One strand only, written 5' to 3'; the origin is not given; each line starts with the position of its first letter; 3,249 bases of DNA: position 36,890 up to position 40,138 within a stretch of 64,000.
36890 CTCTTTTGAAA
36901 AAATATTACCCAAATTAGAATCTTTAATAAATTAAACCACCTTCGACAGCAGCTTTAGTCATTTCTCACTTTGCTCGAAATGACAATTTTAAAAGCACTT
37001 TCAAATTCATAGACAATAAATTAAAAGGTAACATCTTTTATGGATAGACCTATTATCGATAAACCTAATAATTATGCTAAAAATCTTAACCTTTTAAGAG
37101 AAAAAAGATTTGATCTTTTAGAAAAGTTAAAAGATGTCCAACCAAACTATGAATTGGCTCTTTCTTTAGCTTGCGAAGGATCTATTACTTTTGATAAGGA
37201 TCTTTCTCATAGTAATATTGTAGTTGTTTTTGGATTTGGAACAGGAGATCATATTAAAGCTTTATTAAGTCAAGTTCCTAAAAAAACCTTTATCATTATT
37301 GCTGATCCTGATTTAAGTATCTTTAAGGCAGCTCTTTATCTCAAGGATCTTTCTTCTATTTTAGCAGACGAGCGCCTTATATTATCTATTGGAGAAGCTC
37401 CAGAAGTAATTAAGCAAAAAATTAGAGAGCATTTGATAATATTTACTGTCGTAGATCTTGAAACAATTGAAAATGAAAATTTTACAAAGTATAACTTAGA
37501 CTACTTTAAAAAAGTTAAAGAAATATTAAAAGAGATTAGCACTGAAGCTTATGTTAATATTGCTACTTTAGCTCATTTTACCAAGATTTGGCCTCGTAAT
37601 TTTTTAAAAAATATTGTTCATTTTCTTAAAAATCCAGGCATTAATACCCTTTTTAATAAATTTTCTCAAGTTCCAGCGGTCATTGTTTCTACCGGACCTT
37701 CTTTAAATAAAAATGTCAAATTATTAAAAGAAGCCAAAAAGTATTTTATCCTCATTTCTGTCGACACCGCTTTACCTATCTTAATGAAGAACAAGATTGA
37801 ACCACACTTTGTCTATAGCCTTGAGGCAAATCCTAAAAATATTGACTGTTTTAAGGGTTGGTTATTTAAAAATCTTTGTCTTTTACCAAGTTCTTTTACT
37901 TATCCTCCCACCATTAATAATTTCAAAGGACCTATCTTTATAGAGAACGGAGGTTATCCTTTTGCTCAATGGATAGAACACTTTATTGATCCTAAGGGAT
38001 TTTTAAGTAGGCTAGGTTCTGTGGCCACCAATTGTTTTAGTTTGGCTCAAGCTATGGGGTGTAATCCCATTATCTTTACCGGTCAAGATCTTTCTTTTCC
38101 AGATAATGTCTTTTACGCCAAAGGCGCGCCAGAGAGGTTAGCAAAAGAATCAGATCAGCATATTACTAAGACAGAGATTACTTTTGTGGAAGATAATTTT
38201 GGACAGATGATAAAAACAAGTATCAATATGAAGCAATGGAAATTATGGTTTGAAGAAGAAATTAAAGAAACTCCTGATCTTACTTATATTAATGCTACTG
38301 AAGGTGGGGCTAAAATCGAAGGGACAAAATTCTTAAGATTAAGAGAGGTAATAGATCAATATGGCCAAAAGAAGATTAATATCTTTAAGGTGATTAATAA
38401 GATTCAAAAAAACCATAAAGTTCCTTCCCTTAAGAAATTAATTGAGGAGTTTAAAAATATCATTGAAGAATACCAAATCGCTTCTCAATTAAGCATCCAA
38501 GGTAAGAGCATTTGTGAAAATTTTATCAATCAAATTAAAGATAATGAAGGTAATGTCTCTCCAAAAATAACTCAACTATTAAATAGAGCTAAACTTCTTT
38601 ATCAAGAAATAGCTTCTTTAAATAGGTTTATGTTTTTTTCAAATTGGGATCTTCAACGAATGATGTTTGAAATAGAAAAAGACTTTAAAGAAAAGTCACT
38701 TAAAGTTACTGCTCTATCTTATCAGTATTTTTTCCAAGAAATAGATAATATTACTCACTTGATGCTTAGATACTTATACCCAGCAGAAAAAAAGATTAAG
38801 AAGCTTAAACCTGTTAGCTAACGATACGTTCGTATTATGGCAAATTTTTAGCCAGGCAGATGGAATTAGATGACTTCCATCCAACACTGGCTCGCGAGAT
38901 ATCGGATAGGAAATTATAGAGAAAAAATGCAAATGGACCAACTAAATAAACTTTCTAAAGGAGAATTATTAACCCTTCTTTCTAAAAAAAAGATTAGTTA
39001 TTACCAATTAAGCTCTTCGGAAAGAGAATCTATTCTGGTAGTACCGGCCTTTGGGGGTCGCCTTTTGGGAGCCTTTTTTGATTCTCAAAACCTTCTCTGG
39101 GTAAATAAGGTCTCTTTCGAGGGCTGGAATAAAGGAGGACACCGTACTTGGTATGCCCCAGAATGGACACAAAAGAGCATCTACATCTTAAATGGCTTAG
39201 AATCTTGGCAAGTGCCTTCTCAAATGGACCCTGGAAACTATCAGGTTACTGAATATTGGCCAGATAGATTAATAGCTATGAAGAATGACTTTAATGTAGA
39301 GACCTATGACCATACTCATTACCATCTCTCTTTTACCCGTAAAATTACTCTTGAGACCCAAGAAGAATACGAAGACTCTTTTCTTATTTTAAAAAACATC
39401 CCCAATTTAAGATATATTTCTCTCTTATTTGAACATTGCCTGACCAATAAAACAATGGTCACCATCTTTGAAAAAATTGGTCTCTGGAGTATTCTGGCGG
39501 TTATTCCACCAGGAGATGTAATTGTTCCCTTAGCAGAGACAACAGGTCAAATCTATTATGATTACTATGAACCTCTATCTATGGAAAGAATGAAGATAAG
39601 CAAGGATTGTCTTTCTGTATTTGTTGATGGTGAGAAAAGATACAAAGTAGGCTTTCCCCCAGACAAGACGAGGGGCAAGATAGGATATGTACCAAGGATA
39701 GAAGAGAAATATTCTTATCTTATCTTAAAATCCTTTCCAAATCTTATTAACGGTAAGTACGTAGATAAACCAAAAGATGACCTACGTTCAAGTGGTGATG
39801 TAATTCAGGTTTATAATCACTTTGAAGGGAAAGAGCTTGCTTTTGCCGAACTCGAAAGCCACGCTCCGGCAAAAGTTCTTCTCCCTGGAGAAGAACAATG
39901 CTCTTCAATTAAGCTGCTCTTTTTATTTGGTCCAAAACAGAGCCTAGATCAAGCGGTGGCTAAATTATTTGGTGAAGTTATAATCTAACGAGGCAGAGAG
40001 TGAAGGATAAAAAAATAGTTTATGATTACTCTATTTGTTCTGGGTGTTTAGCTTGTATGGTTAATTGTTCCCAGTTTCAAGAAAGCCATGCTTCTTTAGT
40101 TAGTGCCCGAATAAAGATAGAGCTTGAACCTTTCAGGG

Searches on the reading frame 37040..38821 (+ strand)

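Call 43: search_protein_families(library=pfam, proteins=[window:37040-38821:+], max_evalue=0.01)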
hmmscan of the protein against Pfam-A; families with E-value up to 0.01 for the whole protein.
window:37040-38821:+ (593 aa): 2 families
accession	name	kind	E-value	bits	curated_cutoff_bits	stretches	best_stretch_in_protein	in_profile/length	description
PF01973.23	MptE-like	-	2e-40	138.8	34.6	1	186-355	1-170/171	6-hydroxymethylpterin diphosphokinase MptE-like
PF20157.4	Maf_flag10_N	-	2.5e-06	27.6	23.5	1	59-132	113-190/228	Glycosyltransferase Maf N-terminal domain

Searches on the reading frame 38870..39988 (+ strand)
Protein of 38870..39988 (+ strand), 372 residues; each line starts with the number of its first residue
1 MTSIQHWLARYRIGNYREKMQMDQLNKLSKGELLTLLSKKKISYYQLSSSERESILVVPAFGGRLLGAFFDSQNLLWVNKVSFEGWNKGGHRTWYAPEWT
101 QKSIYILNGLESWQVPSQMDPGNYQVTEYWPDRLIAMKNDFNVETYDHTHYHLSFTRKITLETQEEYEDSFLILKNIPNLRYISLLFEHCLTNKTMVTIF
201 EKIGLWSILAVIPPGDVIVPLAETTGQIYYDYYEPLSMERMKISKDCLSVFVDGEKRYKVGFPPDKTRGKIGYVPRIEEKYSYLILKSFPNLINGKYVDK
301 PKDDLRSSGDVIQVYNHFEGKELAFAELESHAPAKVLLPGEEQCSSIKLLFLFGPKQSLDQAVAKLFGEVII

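Call 43: search_protein_families(library=pfam, proteins=[window:38870-39988:+], max_evalue=0.01)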
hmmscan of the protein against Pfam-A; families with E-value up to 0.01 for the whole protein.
window:38870-39988:+ (372 aa): 1 family
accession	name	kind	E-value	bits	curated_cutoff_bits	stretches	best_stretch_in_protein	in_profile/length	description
PF20583.3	DUF6786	-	1.5e-30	106.7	27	1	35-368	8-366/376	Family of unknown function (DUF6786)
